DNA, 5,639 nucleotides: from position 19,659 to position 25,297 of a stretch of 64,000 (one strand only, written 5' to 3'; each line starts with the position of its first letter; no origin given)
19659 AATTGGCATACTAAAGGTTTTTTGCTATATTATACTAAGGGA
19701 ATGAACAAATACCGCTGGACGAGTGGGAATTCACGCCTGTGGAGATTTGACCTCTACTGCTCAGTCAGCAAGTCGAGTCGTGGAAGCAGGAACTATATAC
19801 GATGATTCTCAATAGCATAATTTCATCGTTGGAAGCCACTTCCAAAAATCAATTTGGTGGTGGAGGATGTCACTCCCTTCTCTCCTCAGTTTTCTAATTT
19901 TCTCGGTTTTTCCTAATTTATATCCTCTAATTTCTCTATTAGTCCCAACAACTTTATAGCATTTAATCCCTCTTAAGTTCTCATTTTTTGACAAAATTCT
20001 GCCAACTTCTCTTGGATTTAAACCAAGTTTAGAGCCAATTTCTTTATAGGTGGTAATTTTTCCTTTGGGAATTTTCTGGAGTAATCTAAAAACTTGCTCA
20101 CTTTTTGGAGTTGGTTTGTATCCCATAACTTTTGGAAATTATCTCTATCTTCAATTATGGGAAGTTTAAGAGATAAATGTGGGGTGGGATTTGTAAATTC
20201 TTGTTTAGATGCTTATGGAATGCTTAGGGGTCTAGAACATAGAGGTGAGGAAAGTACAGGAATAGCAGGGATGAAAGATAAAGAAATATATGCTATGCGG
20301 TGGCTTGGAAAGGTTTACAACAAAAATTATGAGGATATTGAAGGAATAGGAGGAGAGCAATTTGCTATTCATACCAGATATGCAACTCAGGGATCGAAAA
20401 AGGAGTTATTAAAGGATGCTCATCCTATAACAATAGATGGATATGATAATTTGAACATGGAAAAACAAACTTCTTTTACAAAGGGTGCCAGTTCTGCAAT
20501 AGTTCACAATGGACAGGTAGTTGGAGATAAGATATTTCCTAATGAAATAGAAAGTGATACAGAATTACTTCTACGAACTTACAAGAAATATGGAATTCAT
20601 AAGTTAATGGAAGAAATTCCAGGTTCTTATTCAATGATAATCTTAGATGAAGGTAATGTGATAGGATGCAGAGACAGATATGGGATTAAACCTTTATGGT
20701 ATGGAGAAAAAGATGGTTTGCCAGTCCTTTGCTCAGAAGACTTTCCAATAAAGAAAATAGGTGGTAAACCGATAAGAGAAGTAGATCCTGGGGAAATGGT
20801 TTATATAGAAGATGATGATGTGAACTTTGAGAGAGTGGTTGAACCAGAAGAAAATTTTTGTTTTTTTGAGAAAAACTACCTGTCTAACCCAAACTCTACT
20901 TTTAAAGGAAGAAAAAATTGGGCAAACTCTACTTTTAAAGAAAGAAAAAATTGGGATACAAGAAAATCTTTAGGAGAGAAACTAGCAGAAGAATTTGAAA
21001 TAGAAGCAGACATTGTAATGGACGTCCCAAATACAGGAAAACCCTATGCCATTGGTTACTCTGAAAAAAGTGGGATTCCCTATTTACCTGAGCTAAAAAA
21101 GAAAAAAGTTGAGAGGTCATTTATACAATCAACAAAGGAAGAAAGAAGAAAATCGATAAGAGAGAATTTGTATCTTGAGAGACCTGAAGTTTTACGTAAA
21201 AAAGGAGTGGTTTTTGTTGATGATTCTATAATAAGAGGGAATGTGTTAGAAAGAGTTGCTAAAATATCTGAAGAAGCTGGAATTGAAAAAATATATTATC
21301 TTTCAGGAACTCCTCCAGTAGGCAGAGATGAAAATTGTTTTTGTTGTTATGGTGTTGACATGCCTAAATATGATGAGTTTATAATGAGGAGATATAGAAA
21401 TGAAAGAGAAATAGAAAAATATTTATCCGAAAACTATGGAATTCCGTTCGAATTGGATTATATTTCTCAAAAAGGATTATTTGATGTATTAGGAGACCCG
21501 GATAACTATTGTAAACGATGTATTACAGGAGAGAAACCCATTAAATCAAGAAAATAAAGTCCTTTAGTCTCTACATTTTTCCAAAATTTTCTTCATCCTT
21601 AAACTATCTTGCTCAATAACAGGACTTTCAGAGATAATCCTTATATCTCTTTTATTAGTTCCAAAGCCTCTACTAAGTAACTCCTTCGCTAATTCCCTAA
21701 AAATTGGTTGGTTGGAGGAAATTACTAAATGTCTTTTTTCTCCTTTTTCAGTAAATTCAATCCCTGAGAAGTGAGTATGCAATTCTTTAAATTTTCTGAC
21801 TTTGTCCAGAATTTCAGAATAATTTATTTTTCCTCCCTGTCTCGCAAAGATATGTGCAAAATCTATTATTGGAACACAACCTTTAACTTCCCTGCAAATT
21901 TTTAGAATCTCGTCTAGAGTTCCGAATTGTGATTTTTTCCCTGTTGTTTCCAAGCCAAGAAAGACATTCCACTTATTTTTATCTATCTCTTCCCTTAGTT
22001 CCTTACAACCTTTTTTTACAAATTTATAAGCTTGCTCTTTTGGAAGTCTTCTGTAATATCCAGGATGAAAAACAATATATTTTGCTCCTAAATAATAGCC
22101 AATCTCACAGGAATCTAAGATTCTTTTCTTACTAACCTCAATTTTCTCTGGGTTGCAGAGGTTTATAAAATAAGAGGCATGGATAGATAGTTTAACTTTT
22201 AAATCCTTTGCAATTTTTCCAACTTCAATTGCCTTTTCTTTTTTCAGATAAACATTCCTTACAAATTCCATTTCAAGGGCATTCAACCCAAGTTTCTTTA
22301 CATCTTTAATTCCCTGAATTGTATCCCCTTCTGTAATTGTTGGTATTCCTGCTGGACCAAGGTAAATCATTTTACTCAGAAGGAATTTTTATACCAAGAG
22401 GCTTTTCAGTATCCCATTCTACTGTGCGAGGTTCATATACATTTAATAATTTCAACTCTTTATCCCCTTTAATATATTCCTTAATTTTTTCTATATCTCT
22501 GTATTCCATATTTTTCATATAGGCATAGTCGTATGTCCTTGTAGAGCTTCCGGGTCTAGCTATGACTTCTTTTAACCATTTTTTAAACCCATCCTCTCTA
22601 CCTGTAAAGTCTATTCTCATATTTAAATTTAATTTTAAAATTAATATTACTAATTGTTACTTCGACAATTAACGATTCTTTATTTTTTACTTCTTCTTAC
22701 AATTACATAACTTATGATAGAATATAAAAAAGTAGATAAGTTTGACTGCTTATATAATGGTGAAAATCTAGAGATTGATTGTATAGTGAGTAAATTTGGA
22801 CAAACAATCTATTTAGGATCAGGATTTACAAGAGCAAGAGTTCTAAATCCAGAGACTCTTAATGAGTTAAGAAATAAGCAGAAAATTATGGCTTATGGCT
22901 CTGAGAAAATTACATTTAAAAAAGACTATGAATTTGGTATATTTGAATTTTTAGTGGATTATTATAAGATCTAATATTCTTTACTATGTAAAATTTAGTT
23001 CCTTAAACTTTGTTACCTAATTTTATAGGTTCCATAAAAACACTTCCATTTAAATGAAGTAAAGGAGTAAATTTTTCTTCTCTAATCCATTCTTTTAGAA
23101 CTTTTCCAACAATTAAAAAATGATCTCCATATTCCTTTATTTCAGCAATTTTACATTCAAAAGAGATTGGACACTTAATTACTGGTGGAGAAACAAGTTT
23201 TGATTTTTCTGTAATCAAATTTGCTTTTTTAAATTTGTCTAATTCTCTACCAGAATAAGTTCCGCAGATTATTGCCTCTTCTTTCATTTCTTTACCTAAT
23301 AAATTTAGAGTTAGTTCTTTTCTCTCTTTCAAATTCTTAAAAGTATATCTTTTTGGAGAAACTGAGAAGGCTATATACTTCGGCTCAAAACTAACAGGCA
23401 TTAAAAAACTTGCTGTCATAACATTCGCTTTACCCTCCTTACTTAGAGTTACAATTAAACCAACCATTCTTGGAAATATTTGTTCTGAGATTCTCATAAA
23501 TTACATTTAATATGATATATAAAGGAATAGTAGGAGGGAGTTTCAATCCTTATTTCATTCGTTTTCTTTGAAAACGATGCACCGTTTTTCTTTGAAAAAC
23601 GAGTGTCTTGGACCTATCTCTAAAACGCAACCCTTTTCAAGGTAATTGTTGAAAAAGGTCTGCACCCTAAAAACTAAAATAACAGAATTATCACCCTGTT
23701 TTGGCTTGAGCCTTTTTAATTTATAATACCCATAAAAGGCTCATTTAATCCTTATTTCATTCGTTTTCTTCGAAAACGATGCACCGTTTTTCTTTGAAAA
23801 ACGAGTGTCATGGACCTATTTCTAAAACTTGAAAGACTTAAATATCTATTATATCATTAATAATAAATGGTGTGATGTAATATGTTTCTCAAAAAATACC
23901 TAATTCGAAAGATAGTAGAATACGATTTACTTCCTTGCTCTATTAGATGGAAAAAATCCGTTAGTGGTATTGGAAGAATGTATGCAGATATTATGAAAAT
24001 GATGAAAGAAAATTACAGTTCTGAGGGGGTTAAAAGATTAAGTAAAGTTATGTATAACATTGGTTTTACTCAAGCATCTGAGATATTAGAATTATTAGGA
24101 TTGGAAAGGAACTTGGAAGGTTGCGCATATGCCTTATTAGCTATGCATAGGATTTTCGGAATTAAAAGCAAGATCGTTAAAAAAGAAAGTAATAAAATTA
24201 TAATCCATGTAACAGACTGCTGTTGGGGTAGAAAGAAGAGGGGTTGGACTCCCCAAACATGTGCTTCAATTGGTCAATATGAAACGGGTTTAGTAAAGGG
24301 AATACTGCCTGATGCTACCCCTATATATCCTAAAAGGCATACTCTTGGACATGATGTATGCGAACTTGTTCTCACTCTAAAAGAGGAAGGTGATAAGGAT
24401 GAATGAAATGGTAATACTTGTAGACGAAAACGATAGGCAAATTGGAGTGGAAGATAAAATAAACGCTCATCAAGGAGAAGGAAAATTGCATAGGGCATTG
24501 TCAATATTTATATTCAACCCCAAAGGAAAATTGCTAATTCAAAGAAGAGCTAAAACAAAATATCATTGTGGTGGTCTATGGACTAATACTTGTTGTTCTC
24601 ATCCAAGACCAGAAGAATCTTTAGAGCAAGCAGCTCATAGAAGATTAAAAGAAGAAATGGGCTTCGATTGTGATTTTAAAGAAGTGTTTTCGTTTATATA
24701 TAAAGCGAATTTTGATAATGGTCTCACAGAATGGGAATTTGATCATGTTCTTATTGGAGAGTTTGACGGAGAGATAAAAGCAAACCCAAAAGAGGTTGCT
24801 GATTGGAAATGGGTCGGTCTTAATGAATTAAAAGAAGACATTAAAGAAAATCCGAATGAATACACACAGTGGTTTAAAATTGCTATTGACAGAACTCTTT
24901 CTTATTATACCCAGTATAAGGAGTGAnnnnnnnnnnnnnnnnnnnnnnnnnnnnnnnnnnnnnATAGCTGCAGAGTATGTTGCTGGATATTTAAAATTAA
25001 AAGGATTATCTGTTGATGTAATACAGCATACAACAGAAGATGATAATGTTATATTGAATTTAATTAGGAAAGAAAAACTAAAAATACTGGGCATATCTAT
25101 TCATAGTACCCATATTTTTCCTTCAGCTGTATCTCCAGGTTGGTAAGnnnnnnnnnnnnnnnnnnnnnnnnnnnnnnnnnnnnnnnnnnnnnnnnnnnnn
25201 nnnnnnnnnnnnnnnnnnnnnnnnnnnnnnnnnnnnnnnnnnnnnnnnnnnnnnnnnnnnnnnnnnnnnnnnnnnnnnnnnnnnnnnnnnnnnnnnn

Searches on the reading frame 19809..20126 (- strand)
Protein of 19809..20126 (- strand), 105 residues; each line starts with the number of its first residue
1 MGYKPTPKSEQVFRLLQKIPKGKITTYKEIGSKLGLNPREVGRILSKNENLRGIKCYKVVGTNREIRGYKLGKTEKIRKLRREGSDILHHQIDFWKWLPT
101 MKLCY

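Call 36: search_protein_families(library=pfam, proteins=[window:19809-20126:-], max_evalue=0.001)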
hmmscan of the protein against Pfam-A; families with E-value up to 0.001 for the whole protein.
window:19809-20126:- (105 aa): 1 family
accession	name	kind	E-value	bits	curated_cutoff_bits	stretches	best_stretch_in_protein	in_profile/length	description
PF01035.26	DNA_binding_1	-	2.6e-16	59.7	27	1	9-84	3-80/81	6-O-methylguanine DNA methyltransferase, DNA binding domain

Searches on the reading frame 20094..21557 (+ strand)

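Call 36: search_protein_families(library=pfam, proteins=[window:20094-21557:+], max_evalue=0.001)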
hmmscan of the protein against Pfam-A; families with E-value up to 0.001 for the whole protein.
window:20094-21557:+ (487 aa): 2 families
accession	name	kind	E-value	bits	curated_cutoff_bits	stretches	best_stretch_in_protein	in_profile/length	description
PF13537.11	GATase_7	-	7.1e-12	45.9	25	1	124-215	13-117/123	Glutamine amidotransferase domain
PF13522.11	GATase_6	-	1.3e-08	35.3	27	1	93-211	16-126/130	Glutamine amidotransferase domain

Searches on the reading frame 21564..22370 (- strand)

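Call 36: search_protein_families(library=pfam, proteins=[window:21564-22370:-], max_evalue=0.001)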
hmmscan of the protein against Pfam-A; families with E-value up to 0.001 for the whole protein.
window:21564-22370:- (268 aa): 1 family
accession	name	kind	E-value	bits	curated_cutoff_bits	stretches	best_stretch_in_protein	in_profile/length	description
PF01261.30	AP_endonuc_2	-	4.7e-29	102.2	31.1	1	22-236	2-221/249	Xylose isomerase-like TIM barrel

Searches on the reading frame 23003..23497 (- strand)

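Call 36: search_protein_families(library=pfam, proteins=[window:23003-23497:-], max_evalue=0.001)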
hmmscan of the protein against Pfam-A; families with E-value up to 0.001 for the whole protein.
window:23003-23497:- (164 aa): 1 family
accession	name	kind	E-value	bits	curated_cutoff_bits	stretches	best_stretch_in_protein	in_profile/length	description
PF01613.24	Flavin_Reduct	-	1.1e-32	113.7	27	1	8-153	4-149/153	Flavin reductase like domain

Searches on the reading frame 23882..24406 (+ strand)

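Call 7: search_protein_families(library=pfam, proteins=[window:23882-24406:+], max_evalue=0.01)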
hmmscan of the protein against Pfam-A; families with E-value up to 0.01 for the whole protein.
window:23882-24406:+ (174 aa): 1 family
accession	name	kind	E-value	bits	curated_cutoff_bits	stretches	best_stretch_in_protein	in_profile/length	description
PF18546.6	MetOD1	-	0.0069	16.9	23.8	0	87-121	66-98/142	Methanogen output domain 1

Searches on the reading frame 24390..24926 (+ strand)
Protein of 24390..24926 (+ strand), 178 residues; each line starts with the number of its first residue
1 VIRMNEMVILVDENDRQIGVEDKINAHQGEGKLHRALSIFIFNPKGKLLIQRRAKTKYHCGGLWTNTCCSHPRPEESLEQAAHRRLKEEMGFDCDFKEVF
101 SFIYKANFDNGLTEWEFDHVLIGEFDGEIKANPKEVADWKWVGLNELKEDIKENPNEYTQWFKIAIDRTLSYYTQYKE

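Call 7: search_protein_families(library=pfam, proteins=[window:24390-24926:+], max_evalue=0.01)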
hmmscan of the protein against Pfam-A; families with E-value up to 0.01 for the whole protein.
window:24390-24926:+ (178 aa): 2 families
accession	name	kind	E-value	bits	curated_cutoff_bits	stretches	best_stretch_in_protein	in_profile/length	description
PF00293.34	NUDIX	-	3.7e-24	85.7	21.1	1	33-162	2-134/134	NUDIX domain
PF14815.12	NUDIX_4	-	0.00013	22.2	35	1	40-149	4-100/113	NUDIX domain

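Call 82: find_encoding_contigs(protein=window:24390-24926:+, flank=5000, max_places=6)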
Protein window:24390-24926:+ (178 aa): no gene with exactly this product is on record in the collection.

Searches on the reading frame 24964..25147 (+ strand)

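Call 7: search_protein_families(library=pfam, proteins=[window:24964-25147:+], max_evalue=0.01)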
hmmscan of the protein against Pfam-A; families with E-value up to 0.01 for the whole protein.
window:24964-25147:+ (60 aa): 1 family
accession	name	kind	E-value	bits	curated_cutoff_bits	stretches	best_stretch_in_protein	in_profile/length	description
PF02310.24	B12-binding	-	2.8e-05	24.4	32.1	1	1-53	15-66/121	B12 binding domain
